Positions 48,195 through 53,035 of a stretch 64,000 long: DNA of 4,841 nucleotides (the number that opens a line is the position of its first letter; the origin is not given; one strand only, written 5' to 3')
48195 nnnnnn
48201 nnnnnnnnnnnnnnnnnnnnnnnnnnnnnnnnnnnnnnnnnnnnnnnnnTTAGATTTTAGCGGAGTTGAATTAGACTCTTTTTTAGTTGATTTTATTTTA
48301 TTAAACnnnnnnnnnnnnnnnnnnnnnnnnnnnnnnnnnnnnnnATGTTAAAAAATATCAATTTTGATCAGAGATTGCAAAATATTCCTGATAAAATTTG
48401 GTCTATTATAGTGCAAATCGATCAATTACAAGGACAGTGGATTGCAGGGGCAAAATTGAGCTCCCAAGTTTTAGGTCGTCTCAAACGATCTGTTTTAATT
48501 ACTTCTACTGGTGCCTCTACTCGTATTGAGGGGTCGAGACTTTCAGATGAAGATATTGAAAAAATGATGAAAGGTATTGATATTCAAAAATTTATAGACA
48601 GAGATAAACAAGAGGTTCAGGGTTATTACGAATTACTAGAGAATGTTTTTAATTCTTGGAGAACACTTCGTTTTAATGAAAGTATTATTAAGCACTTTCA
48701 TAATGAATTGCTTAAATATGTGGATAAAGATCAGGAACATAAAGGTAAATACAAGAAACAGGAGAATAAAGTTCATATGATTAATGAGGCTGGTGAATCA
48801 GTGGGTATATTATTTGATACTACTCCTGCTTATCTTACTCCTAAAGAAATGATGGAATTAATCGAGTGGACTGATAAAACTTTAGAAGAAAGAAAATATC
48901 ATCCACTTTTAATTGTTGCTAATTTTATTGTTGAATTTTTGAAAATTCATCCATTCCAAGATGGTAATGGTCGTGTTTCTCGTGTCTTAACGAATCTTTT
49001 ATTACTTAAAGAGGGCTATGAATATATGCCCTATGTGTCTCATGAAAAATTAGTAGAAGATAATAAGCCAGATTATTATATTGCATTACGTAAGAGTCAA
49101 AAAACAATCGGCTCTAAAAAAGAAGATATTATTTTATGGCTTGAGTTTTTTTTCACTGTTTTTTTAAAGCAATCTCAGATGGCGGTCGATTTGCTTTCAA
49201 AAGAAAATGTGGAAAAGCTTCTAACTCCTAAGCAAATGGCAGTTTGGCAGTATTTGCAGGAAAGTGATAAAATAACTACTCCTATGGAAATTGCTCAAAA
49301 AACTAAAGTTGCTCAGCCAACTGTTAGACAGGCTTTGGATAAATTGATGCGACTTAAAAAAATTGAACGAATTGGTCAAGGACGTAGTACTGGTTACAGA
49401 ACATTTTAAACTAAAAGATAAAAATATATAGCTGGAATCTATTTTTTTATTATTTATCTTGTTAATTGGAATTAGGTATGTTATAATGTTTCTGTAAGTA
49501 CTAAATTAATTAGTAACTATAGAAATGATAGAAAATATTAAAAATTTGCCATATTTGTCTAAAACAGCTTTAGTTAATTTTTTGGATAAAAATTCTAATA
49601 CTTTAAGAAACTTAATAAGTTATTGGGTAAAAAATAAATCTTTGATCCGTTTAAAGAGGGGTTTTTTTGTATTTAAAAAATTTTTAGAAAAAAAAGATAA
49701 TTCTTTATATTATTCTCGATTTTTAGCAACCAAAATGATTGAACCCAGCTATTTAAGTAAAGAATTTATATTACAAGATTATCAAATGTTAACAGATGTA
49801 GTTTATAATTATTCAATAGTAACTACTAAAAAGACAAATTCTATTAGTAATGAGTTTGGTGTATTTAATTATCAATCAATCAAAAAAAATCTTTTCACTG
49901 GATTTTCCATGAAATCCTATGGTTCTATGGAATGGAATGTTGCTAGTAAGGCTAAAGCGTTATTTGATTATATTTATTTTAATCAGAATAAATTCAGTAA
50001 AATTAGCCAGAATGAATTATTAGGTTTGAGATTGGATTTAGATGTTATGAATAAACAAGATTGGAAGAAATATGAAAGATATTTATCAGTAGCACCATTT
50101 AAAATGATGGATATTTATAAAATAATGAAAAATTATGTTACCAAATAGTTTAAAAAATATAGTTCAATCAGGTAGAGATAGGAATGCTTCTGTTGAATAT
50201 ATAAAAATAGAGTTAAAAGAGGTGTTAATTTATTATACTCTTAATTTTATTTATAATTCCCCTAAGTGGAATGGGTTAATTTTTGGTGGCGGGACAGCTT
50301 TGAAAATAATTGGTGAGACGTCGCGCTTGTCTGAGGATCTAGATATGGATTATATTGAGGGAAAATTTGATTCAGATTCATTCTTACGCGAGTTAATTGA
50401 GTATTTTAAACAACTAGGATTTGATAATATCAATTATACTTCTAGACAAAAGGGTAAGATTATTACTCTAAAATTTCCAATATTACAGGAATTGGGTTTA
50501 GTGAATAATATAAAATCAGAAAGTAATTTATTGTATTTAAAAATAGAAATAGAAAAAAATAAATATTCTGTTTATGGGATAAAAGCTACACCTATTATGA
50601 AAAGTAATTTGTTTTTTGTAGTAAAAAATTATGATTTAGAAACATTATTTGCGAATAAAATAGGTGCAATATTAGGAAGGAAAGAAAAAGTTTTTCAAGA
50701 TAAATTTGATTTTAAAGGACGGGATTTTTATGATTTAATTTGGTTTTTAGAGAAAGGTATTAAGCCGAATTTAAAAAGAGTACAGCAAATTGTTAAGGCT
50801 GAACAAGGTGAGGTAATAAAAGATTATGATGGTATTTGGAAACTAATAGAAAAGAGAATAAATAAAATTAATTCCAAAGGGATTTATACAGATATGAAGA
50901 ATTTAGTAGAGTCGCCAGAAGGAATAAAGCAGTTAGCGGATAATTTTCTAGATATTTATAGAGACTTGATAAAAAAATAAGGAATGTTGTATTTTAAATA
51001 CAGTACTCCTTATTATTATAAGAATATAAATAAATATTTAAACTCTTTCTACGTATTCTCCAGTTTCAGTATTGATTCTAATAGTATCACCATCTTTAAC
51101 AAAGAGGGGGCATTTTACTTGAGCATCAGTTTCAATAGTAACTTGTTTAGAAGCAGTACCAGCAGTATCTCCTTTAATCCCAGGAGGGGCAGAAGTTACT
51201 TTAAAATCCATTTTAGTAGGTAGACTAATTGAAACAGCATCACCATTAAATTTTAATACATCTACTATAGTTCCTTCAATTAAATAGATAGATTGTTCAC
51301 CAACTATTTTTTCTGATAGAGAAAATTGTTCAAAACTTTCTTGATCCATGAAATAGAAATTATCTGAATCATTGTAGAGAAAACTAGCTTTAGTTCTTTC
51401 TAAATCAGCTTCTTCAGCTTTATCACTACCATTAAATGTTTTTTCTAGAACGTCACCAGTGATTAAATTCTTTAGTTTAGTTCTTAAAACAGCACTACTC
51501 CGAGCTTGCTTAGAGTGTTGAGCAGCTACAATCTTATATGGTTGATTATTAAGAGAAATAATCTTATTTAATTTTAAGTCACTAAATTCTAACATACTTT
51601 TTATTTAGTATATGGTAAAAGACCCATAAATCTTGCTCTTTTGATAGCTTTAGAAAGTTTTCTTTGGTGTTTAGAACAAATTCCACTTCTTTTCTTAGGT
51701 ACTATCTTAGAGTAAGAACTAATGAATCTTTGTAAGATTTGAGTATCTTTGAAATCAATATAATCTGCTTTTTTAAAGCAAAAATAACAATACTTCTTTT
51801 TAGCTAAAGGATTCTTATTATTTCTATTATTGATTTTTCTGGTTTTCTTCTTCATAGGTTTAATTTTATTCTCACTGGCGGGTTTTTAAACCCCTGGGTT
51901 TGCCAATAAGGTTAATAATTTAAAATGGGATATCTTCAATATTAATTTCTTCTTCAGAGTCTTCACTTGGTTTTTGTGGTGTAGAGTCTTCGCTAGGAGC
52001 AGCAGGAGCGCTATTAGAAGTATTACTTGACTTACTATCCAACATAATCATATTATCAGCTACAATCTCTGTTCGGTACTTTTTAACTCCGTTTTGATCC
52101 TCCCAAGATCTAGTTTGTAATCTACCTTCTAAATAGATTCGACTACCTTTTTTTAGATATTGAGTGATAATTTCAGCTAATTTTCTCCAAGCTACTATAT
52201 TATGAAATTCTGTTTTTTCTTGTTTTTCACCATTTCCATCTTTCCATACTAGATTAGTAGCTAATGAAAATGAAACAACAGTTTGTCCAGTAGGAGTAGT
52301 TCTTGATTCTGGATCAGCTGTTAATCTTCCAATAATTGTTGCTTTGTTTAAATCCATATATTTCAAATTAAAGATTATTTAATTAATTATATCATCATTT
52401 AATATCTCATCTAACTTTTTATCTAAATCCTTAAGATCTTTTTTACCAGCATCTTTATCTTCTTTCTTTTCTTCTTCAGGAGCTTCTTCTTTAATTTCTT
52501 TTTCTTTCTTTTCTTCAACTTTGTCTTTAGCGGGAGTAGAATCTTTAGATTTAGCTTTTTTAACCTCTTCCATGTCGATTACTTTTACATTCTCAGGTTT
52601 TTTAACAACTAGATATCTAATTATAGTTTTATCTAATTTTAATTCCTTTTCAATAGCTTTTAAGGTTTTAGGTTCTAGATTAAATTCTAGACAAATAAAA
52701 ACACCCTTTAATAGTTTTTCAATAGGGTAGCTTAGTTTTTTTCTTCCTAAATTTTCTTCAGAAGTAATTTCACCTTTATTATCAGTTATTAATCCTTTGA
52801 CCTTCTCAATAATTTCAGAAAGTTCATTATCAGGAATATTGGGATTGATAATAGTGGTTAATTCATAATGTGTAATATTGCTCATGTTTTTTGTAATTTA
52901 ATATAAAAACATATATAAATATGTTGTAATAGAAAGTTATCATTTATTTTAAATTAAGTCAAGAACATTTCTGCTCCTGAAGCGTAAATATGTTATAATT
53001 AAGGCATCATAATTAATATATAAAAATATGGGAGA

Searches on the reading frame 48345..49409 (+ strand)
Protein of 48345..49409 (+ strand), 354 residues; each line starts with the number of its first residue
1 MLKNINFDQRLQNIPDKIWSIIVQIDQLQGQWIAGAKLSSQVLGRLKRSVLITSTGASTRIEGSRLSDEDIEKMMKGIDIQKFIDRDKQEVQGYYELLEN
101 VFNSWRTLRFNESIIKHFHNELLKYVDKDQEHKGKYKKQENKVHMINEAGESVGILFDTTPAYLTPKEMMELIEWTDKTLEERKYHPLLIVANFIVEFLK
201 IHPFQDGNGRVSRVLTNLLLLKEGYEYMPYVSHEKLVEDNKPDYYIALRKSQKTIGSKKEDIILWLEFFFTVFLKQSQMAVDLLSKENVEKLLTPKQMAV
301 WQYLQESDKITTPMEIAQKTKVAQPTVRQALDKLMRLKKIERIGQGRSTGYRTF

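Call 9: search_protein_families(library=pfam, proteins=[window:48345-49409:+], max_evalue=0.001)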
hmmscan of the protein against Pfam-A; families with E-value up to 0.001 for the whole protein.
window:48345-49409:+ (354 aa): 3 families
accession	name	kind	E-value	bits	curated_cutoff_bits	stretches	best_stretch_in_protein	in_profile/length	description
PF02661.23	Fic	-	2.8e-16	60.6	24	1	110-220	2-93/93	Fic/DOC family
PF14394.12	DUF4423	-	0.00069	19.9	30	0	284-347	10-73/165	Domain of unknown function (DUF4423)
PF24033.1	DUF7342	-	0.0008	19.8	31.6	0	311-352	18-59/150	Family of unknown function (DUF7342)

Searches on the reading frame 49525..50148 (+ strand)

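Call 10: search_protein_families(library=pfam, proteins=[window:49525-50148:+], max_evalue=0.001)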
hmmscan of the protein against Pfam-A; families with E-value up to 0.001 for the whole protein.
window:49525-50148:+ (207 aa): 0 families

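Call 63: search_protein_families(library=ncbifam, proteins=[window:49525-50148:+], max_evalue=0.01)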
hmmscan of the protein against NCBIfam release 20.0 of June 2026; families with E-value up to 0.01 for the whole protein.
window:49525-50148:+ (207 aa): 1 family
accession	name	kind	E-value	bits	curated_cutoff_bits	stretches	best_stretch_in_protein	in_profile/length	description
NF047376.1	TAA_AbiEi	equivalog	3.6e-07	30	150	1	18-149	29-161/172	type IV toxin-antitoxin system AbiEi family antitoxin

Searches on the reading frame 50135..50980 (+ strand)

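Call 11: search_protein_families(library=pfam, proteins=[window:50135-50980:+], max_evalue=0.001)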
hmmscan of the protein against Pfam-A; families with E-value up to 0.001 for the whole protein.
window:50135-50980:+ (281 aa): 1 family
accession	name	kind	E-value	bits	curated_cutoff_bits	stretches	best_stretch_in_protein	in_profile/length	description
PF08843.17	AbiEii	-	1.2e-16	61.9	22.5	1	43-225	10-191/238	Nucleotidyl transferase AbiEii toxin, Type IV TA system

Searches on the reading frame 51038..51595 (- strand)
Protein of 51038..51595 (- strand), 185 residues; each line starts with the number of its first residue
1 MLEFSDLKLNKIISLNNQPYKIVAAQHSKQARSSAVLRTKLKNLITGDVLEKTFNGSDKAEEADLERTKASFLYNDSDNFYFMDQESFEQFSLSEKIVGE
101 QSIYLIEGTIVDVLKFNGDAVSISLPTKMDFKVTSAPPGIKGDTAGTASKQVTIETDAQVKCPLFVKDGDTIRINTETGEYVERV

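Call 11: search_protein_families(library=pfam, proteins=[window:51038-51595:-], max_evalue=0.001)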
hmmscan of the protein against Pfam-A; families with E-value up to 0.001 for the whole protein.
window:51038-51595:- (185 aa): 3 families
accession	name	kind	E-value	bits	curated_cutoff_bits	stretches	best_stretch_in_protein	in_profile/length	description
PF09285.17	Elong-fact-P_C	-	2e-21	75.8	25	1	130-184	2-56/56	Elongation factor P, C-terminal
PF01132.26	EFP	-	1.9e-18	66.6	27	1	69-120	2-53/54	Elongation factor P (EF-P) OB domain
PF08207.18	EFP_N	-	1.6e-17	63.7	23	1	5-59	3-57/58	Elongation factor P (EF-P) KOW-like domain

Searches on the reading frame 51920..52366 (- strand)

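Call 11: search_protein_families(library=pfam, proteins=[window:51920-52366:-], max_evalue=0.001)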
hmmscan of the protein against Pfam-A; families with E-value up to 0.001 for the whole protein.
window:51920-52366:- (148 aa): 1 family
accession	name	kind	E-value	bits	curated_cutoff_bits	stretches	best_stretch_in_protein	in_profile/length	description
PF00436.31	SSB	-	3e-41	140.1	26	1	6-109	1-104/104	Single-strand binding protein family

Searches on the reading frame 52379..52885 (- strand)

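Call 11: search_protein_families(library=pfam, proteins=[window:52379-52885:-], max_evalue=0.001)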
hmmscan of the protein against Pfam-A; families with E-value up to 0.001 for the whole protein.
window:52379-52885:- (168 aa): 1 family
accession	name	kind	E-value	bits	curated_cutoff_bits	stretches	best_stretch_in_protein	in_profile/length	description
PF01250.22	Ribosomal_S6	-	1.6e-26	92.7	27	1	6-95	1-90/90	Ribosomal protein S6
